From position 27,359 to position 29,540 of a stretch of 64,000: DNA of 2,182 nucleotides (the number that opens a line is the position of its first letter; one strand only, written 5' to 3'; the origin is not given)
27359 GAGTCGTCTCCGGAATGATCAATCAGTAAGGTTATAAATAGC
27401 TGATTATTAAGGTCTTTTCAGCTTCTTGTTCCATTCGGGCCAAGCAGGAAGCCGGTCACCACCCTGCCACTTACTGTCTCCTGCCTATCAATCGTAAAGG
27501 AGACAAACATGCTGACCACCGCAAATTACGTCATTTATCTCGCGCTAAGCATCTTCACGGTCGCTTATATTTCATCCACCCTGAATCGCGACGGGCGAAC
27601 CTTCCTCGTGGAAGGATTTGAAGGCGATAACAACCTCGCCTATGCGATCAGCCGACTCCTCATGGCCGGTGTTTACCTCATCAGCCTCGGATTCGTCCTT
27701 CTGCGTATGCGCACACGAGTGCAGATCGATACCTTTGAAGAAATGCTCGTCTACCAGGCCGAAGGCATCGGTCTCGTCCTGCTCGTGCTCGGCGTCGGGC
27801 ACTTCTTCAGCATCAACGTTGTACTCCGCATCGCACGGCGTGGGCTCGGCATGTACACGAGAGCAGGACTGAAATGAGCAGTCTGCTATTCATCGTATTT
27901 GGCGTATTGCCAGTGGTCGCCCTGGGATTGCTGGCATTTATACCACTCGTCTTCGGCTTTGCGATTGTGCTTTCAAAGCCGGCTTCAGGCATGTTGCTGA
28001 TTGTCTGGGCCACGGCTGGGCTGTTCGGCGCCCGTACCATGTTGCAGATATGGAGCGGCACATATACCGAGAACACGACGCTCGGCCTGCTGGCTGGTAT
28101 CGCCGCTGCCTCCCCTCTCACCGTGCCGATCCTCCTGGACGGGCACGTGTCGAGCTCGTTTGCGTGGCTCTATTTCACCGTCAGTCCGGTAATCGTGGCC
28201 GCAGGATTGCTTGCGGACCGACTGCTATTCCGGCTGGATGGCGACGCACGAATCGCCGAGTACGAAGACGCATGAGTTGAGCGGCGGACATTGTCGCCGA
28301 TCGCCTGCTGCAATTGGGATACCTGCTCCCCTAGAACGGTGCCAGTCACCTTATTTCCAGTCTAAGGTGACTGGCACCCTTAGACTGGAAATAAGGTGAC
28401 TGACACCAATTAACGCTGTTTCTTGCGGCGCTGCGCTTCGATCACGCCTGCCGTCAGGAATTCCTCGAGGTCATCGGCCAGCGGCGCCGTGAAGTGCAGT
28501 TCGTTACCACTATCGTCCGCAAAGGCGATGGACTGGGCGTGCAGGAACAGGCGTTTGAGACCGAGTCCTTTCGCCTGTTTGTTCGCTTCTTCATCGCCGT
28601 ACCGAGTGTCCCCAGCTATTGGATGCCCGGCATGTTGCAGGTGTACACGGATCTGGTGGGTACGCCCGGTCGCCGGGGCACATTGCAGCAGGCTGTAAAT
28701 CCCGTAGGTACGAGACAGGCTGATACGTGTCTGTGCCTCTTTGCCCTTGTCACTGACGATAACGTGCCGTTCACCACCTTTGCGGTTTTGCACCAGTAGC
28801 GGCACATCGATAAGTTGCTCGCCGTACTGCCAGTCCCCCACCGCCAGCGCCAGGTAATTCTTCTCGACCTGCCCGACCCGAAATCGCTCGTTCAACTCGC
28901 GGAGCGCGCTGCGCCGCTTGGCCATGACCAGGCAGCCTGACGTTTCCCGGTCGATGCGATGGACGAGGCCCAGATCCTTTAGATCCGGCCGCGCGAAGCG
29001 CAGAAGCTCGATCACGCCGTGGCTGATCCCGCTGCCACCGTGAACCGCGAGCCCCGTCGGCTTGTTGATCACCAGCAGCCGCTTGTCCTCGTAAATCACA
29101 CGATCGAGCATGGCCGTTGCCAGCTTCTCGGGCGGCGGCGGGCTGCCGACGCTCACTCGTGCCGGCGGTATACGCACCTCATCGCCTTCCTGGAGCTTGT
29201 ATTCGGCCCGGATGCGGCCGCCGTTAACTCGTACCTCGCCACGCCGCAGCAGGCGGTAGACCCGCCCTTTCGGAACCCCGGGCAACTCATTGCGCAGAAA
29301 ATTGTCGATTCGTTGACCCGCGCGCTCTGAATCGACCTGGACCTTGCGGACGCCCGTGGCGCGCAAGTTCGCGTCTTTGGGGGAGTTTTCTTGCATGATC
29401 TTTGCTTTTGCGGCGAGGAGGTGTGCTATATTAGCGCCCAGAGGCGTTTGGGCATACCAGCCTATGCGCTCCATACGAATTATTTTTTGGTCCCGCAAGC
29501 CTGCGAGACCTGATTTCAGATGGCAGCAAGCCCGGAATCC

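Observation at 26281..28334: Insertion of about 2 kb between maf and rluC bracketed by two maf 3' ends that differ only synonymously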

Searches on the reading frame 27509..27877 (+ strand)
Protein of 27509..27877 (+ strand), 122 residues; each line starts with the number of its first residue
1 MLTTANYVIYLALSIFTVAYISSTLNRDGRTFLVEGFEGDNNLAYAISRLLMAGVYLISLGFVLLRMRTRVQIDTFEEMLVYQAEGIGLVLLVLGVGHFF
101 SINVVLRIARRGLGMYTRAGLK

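Call 6: search_protein_families(library=pfam, proteins=[window:27509-27877:+], max_evalue=0.01)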
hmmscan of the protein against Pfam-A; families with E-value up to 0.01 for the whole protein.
window:27509-27877:+ (122 aa): 0 families

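Call 27: search_protein_families(library=ncbifam, proteins=[window:27509-27877:+], max_evalue=1)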
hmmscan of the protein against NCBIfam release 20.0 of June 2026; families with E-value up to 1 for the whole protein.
window:27509-27877:+ (122 aa): 1 family
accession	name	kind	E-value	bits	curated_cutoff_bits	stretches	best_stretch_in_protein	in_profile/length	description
NF003961.0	PRK05454.2-4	equivalog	0.011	14.1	583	1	25-100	424-502/643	glucans biosynthesis glucosyltransferase MdoH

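Call 28: find_homologous_proteins(query=window:27509-27874:+)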
Query window:27509-27874:+ (122 aa): 62 proteins with E <= 0.001 among 137 candidates.
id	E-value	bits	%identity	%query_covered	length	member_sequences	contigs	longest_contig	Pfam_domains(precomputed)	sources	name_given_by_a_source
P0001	7.8e-67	240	98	100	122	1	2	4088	-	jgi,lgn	-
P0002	4.4e-64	231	91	100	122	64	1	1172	-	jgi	-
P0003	5.6e-64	231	91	100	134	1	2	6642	-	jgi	jgi:hypothetical protein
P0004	3.1e-63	229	90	100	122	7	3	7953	-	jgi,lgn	-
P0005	4.2e-63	228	92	100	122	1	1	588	-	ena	-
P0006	1.6e-62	226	91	99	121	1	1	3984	-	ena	-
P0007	7.7e-61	221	89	100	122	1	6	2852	-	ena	-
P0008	1.0e-59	217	84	100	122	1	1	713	-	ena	-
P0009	3.6e-59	216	88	100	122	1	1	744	-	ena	-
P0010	8.0e-55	202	83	100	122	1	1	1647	-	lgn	-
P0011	2.8e-32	129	55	98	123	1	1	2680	-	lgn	-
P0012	2.8e-32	129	52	99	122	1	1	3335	-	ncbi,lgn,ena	-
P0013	6.3e-32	128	55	94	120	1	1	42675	-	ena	-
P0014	1.1e-31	127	61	100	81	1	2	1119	-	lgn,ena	-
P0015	1.4e-31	127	53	94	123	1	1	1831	-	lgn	-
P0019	1.1e-30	124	53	94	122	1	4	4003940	-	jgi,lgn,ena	-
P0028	5.1e-30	122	54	94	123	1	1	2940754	-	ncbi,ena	-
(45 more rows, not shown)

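Call 29: find_encoding_contigs(protein=P0001, flank=5000, max_places=6)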
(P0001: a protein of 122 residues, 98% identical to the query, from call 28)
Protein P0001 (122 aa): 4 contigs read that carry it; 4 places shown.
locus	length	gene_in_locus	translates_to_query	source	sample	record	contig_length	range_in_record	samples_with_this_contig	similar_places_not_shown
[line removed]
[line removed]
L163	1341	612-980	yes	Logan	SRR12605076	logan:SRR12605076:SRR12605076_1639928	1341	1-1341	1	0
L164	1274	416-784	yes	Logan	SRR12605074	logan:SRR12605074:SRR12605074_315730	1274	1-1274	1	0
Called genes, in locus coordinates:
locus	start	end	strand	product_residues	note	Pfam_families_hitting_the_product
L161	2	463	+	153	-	PF12833:HTH_18, PF00165:HTH_AraC (weak)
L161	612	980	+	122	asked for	-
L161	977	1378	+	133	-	-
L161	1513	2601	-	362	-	PF01479:S4, PF00849:PseudoU_synth_2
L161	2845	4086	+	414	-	?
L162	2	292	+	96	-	?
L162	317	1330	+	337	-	PF12833:HTH_18, PF00165:HTH_AraC (weak)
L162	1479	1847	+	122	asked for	-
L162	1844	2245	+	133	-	-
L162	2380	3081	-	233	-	PF00849:PseudoU_synth_2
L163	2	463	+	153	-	PF12833:HTH_18, PF00165:HTH_AraC (weak)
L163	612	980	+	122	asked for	-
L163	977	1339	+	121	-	?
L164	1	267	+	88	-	?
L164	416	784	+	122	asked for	-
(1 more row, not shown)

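Call 30: find_encoding_contigs(protein=P0019, flank=6000, max_places=3)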
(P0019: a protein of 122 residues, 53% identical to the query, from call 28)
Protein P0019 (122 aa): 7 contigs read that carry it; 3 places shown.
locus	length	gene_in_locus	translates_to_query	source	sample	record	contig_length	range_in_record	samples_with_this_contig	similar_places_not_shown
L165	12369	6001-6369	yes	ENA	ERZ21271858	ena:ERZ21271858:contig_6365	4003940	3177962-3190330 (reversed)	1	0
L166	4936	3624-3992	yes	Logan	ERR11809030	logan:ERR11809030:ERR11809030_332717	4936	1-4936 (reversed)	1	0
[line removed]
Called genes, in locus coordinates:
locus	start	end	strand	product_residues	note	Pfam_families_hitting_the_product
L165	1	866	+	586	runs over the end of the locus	PF07969:Amidohydro_3, PF01979:Amidohydro_1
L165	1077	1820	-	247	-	PF01887:SAM_HAT_N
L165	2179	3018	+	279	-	-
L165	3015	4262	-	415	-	PF24575:TPR_Slam (faint), PF13176:TPR_7 (faint), PF13181:TPR_8 (faint), PF00515:TPR_1 (weak), PF07719:TPR_2 (weak), PF13432:TPR_16 (weak), PF14559:TPR_19 (weak), PF07719:TPR_2 (weak), +7 more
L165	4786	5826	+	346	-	PF12833:HTH_18, PF00165:HTH_AraC (weak)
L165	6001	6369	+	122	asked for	-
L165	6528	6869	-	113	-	PF11006:DUF2845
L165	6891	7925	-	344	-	PF13365:Trypsin_2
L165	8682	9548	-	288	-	PF06439:3keto-disac_hyd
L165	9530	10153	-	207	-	PF13618:Gluconate_2-dh3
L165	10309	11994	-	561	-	PF00732:GMC_oxred_N, PF01266:DAO (faint), PF05199:GMC_oxred_C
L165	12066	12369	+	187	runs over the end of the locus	-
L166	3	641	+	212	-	?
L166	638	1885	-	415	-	PF24575:TPR_Slam (faint), PF13176:TPR_7 (faint), PF13181:TPR_8 (faint), PF00515:TPR_1 (weak), PF07719:TPR_2 (weak), PF13432:TPR_16 (weak), PF14559:TPR_19 (weak), PF07719:TPR_2 (weak), +7 more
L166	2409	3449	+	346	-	PF12833:HTH_18, PF00165:HTH_AraC (weak)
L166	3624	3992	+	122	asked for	-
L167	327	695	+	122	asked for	-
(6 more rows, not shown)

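Call 51: find_encoding_contigs(protein=P0028, flank=5000, max_places=2)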
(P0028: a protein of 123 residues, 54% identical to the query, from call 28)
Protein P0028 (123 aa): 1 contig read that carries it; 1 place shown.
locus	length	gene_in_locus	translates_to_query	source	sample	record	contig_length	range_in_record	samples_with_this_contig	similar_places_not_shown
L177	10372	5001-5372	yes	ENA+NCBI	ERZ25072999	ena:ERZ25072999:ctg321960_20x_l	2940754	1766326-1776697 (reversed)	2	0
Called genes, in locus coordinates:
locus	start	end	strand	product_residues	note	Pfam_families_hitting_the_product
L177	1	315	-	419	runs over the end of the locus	PF05201:GlutR_N, PF01488:Shikimate_DH, PF00745:GlutR_dimer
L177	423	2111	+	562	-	PF12895:ANAPC3 (faint), PF13431:TPR_17 (faint), PF24575:TPR_Slam (faint), PF07719:TPR_2 (faint), PF13424:TPR_12 (faint), PF13428:TPR_14 (faint), PF14559:TPR_19 (weak), PF13432:TPR_16, +8 more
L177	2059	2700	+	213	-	PF03550:LolB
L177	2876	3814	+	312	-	PF13793:Pribosyltran_N, PF00156:Pribosyltran, PF14572:Pribosyl_synth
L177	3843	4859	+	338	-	PF12833:HTH_18, PF00165:HTH_AraC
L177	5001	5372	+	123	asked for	-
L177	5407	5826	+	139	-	-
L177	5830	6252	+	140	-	-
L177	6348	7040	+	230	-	PF01386:Ribosomal_L25p, PF14693:Ribosomal_TL5_C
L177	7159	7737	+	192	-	PF01195:Pept_tRNA_hydro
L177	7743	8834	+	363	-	PF01926:MMR_HSR1, PF02421:FeoB_N, PF06071:YchF-GTPase_C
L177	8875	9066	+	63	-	-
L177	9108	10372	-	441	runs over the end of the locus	PF00324:AA_permease, PF13520:AA_permease_2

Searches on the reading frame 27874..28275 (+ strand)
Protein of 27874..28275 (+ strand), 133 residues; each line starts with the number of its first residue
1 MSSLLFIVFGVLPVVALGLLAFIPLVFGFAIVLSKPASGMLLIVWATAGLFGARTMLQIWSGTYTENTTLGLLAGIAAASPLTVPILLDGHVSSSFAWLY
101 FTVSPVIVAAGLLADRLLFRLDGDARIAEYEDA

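Call 6: search_protein_families(library=pfam, proteins=[window:27874-28275:+], max_evalue=0.01)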
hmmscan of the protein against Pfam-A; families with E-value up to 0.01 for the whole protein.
window:27874-28275:+ (133 aa): 0 families

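Call 27: search_protein_families(library=ncbifam, proteins=[window:27874-28275:+], max_evalue=1)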
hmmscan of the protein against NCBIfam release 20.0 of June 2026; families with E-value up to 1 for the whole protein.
window:27874-28275:+ (133 aa): 0 families

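Call 33: find_encoding_contigs(protein=window:27874-28275:+, flank=4000, max_places=10)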
Protein window:27874-28275:+ (133 aa): 7 contigs read that carry it; 5 places shown.
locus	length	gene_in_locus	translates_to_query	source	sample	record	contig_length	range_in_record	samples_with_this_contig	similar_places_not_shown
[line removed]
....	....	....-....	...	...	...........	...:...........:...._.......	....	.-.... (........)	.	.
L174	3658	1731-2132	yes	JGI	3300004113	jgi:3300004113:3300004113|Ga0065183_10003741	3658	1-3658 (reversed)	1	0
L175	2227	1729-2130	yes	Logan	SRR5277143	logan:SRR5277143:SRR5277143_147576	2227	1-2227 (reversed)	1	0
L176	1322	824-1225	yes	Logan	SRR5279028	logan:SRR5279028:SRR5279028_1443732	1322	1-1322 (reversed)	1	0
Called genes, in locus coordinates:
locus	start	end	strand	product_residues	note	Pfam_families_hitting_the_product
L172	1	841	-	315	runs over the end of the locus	PF02504:FA_synthesis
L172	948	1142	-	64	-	PF01783:Ribosomal_L32p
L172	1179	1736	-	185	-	PF02620:YceD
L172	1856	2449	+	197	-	PF02545:Maf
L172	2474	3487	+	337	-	PF12833:HTH_18, PF00165:HTH_AraC (weak)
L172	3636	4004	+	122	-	-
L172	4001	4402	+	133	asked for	-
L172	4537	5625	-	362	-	PF01479:S4, PF00849:PseudoU_synth_2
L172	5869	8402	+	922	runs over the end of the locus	PF00575:S1, PF10150:RNase_E_G, PF20833:RNase_E_G_Thio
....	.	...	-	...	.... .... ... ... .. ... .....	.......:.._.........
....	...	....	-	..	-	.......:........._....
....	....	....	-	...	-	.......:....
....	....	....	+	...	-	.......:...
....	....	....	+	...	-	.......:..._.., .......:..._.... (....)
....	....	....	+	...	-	-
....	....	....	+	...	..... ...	-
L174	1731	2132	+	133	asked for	-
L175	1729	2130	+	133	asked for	-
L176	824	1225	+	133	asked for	-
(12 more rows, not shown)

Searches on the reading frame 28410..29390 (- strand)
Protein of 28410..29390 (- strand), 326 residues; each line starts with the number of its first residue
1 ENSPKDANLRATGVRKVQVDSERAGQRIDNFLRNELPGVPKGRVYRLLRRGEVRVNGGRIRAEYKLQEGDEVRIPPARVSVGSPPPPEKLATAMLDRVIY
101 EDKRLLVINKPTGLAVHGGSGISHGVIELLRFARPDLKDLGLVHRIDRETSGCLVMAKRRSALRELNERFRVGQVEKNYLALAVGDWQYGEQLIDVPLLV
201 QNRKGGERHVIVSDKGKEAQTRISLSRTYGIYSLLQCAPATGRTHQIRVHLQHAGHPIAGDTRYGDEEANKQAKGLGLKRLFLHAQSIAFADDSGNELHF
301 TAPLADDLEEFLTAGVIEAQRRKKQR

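Call 6: search_protein_families(library=pfam, proteins=[window:28410-29390:-], max_evalue=0.01)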
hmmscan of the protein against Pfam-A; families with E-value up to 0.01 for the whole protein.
window:28410-29390:- (326 aa): 2 families
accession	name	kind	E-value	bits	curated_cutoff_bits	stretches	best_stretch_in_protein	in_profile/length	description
PF00849.27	PseudoU_synth_2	-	2.8e-26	93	26.8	1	105-253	2-152/152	RNA pseudouridylate synthase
PF01479.30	S4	-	4.3e-09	36.4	22.8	1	26-72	1-48/48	S4 domain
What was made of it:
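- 28410..29498 (-): rluC (23S rRNA pseudouridine synthase), convergent with maf. Alternative start at 29390. PF00849 + PF01479 (call 6).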
